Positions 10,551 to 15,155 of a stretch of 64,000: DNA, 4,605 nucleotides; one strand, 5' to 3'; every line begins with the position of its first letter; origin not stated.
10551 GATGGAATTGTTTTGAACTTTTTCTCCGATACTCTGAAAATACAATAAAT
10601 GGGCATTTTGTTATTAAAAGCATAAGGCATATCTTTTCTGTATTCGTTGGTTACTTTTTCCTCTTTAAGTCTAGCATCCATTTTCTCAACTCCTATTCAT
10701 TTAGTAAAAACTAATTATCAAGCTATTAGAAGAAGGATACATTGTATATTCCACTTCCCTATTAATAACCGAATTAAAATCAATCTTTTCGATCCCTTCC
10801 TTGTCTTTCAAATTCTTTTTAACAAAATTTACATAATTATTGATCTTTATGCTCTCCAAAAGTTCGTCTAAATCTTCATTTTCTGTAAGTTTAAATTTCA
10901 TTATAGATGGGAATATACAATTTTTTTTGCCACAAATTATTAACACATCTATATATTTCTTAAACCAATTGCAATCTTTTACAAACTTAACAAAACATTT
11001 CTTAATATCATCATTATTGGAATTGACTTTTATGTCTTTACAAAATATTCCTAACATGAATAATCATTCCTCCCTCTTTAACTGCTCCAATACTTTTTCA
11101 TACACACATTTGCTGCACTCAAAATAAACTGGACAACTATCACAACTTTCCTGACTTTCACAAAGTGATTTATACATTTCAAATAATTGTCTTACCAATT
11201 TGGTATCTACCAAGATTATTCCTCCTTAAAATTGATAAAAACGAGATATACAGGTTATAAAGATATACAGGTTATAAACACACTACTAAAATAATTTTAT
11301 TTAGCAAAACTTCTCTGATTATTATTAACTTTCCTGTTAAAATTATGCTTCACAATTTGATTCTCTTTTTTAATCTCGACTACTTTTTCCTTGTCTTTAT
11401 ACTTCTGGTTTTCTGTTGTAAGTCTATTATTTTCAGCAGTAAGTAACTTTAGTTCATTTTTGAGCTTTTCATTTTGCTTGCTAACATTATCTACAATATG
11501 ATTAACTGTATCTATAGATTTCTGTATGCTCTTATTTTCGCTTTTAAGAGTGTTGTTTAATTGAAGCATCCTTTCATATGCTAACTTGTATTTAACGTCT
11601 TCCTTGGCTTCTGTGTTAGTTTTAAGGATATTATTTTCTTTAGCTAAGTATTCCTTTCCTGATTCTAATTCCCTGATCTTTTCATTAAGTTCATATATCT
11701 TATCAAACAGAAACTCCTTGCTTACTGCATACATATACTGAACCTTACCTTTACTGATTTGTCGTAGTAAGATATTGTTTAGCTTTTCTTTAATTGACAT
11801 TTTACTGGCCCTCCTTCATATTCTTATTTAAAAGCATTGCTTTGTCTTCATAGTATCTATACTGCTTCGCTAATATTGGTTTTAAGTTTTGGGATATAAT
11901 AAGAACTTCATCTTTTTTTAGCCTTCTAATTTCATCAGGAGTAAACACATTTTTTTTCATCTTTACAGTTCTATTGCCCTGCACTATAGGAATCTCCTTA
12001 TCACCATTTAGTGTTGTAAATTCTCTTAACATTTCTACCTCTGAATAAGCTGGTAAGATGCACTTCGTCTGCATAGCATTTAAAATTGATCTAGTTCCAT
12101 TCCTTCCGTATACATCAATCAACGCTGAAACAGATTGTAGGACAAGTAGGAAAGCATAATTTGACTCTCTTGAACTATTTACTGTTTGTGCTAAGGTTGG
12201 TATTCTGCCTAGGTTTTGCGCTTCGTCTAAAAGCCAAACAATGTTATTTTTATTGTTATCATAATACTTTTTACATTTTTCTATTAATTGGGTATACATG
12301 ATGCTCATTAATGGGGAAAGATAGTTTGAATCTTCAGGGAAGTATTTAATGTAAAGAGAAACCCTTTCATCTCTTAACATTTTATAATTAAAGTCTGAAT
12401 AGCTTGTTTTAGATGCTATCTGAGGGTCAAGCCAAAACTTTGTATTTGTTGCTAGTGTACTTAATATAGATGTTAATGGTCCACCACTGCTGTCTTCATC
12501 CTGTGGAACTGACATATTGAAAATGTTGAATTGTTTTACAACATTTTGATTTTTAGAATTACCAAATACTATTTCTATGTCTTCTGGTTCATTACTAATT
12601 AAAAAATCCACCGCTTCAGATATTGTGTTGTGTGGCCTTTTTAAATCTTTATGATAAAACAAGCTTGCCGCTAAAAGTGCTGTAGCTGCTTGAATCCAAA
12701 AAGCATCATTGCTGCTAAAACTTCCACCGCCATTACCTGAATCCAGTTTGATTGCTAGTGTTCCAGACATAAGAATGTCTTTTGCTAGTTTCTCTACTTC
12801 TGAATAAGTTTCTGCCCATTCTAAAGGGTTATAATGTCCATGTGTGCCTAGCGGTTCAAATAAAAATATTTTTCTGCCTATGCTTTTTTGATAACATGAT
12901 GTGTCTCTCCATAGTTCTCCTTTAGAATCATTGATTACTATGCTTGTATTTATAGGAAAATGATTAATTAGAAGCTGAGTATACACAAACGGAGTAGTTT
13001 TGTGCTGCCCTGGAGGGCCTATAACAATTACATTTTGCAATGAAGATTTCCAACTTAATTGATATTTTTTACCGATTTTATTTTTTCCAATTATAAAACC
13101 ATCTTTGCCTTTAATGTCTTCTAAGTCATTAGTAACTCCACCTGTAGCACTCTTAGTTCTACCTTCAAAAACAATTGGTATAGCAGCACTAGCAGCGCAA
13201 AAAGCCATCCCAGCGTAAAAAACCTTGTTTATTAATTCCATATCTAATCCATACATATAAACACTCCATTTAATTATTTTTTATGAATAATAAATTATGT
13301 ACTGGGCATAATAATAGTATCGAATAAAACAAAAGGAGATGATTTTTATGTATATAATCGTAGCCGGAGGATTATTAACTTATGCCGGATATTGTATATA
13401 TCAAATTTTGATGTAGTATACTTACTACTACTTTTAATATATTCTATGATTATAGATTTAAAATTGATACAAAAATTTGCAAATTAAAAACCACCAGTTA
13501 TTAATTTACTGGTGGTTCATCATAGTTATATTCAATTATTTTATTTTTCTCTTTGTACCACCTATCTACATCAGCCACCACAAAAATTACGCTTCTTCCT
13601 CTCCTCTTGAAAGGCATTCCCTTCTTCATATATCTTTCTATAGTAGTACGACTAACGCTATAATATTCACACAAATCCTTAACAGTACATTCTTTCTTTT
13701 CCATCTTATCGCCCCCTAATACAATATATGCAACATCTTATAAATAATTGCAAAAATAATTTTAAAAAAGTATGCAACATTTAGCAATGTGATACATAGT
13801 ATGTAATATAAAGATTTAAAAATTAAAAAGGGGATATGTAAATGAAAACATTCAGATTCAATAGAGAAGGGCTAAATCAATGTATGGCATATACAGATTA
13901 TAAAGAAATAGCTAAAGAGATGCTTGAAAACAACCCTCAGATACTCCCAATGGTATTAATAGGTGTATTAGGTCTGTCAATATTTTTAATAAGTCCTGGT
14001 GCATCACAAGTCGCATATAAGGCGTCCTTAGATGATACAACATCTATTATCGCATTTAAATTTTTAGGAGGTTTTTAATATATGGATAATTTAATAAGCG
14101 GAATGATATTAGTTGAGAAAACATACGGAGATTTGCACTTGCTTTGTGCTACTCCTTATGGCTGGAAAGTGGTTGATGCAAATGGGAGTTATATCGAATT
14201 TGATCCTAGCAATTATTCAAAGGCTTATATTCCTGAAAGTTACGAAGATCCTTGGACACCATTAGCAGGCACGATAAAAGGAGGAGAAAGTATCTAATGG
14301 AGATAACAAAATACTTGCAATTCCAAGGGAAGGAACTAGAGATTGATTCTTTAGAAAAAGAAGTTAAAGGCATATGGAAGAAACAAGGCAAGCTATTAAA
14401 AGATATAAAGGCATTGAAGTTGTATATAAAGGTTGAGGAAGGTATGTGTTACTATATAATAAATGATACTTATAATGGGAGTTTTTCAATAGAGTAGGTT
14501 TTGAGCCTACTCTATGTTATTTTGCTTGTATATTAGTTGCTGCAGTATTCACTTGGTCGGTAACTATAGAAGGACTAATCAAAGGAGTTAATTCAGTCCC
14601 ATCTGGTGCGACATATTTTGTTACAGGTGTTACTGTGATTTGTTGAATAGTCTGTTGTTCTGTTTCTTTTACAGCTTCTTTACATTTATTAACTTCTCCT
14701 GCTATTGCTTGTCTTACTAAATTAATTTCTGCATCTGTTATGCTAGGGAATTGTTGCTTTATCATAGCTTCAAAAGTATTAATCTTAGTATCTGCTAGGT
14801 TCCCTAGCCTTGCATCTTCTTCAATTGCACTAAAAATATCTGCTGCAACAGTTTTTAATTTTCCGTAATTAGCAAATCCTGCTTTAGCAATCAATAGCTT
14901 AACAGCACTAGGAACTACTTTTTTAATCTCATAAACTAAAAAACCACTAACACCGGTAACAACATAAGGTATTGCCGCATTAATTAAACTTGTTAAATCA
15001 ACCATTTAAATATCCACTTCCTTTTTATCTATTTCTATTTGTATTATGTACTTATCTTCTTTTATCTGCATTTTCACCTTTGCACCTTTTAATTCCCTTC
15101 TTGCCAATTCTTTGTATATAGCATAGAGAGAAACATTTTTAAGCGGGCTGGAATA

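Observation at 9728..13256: Conjugative-mobilization module (MobV relaxase plus type IV coupling protein) embedded in a phage genome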

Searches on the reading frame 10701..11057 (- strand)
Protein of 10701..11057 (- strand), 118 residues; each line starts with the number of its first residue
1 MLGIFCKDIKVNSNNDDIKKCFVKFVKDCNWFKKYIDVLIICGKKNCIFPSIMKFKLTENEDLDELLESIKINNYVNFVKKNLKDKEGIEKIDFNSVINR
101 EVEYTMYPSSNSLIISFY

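Call 3: search_protein_families(library=pfam, proteins=[window:10701-11057:-], max_evalue=0.1)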
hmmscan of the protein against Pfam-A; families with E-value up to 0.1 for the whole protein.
window:10701-11057:- (118 aa): 0 families

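Call 4: search_protein_families(library=ncbifam, proteins=[window:10701-11057:-], max_evalue=0.1)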
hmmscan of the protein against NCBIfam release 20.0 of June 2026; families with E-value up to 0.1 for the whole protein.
window:10701-11057:- (118 aa): 1 family
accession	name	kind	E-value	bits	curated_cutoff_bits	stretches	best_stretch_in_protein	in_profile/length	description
NF007123.0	PRK09564.1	equivalog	0.042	12.5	458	1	10-77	81-145/444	CoA-disulfide reductase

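Call 89: search_protein_families(library=phrogs, proteins=[window:10701-11057:-], max_evalue=0.001)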
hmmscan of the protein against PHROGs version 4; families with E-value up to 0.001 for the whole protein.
window:10701-11057:- (118 aa): 0 families

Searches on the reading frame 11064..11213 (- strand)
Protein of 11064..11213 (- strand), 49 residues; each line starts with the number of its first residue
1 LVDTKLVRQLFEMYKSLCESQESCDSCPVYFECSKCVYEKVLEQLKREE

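Call 3: search_protein_families(library=pfam, proteins=[window:11064-11213:-], max_evalue=0.1)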
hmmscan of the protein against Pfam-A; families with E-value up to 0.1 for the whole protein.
window:11064-11213:- (49 aa): 1 family
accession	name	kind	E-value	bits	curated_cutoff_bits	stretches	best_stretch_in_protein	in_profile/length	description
PF05795.16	Plasmodium_Vir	-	0.014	15.3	28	1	8-45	166-204/377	Plasmodium vivax Vir protein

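Call 4: search_protein_families(library=ncbifam, proteins=[window:11064-11213:-], max_evalue=0.1)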
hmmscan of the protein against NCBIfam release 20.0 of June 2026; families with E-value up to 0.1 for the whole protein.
window:11064-11213:- (49 aa): 0 families

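Call 89: search_protein_families(library=phrogs, proteins=[window:11064-11213:-], max_evalue=0.001)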
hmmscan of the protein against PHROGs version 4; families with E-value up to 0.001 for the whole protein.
window:11064-11213:- (49 aa): 0 families

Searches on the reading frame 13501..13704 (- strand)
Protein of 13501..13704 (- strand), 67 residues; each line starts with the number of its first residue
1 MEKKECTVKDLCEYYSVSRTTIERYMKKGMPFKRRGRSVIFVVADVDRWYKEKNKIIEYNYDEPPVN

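Call 3: search_protein_families(library=pfam, proteins=[window:13501-13704:-], max_evalue=0.1)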
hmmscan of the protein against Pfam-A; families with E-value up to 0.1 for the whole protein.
window:13501-13704:- (67 aa): 11 families
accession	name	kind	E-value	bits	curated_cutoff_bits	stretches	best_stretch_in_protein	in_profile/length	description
PF12728.13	HTH_17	-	7.5e-08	33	27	1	7-52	3-49/51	Helix-turn-helix domain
PF07471.18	Phage_Nu1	-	0.00048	20.2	30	1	7-59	4-59/164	Phage DNA packaging protein Nu1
PF08279.18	HTH_11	-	0.00064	20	25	1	3-28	13-38/55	HTH domain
PF08220.18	HTH_DeoR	-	0.011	15.9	21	1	3-24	12-33/57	DeoR-like helix-turn-helix domain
PF05225.22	HTH_psq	-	0.014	15.6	20.4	1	11-33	22-44/45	helix-turn-helix, Psq domain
PF13542.12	HTH_Tnp_ISL3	-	0.016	15.1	27.4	1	4-27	25-48/51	Helix-turn-helix domain of transposase family ISL3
PF13443.12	HTH_26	-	0.017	15.8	22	1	1-28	6-33/63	Cro/C1-type HTH DNA-binding domain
PF01022.26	HTH_5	-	0.02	15.2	22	1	2-28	12-38/47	Bacterial regulatory protein, arsR family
PF02796.21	HTH_7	-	0.026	15.1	23.8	1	6-28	22-44/45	Helix-turn-helix domain of resolvase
PF13411.12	MerR_1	-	0.06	13.9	21.6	1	6-46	1-43/69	MerR HTH family regulatory protein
PF05043.19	Mga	-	0.061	14.4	21.1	1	2-28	27-53/87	Mga helix-turn-helix domain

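Call 4: search_protein_families(library=ncbifam, proteins=[window:13501-13704:-], max_evalue=0.1)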
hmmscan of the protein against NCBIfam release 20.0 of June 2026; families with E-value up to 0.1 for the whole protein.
window:13501-13704:- (67 aa): 5 families
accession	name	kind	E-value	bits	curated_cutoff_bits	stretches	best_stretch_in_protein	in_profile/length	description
TIGR01764.1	excise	domain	8.1e-06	26.1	28.8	1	7-51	3-48/49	excisionase family DNA-binding protein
NF047737.1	antiphage_MADS1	equivalog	0.0001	22.5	80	1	7-49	5-48/49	methylation-associated defense system helix-turn-helix domain-containing protein MAD1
NF033499.1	Xis_Gifsy_1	exception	0.013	15.6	60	1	6-53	9-56/92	excisionase Xis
NF048019.1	IS256_Zn_var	equivalog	0.032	13.5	150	1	4-52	48-100/304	IS256 family transposase, variant Zn-binding type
NF003162.0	PRK04140.1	equivalog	0.035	13.1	263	1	2-30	136-164/317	transcriptional regulator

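Call 89: search_protein_families(library=phrogs, proteins=[window:13501-13704:-], max_evalue=0.001)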
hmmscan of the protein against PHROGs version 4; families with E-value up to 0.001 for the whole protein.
window:13501-13704:- (67 aa): 5 families
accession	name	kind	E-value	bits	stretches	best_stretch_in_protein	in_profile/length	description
phrog_15534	-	DNA, RNA and nucleotide metabolism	4.8e-10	40.9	1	1-55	39-93/93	HTH DNA binding protein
phrog_66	-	integration and excision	9.3e-09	36.4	1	4-55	92-145/412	excisionase and transcriptional regulator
phrog_57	-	head and packaging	1.6e-08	35.6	1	2-54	9-63/199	terminase small subunit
phrog_668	-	DNA, RNA and nucleotide metabolism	0.00014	22.6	1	4-58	62-118/181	HTH DNA binding protein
phrog_7338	-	unknown function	0.00071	20.8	1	2-55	27-82/87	-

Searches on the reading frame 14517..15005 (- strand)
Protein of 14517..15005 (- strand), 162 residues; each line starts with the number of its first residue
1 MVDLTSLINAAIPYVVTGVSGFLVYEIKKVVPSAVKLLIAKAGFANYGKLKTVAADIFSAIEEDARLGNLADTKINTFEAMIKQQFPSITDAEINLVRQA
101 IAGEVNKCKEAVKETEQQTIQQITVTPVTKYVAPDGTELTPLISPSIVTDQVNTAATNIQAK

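Call 12: search_protein_families(library=phrogs, proteins=[window:14517-15005:-], max_evalue=0.001)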
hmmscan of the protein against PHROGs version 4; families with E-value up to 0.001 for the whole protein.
window:14517-15005:- (162 aa): 3 families
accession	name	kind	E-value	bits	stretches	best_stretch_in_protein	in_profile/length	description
phrog_9492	-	unknown function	8e-15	56.1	1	28-121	10-106/137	-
phrog_31910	-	unknown function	2e-08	35.4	1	35-118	45-132/162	-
phrog_14669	-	unknown function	9.2e-07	29.8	1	8-109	9-111/128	-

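Call 61: search_protein_families(library=pfam, proteins=[window:14517-15005:-], max_evalue=0.01)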
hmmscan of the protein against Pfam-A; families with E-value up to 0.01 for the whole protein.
window:14517-15005:- (162 aa): 0 families
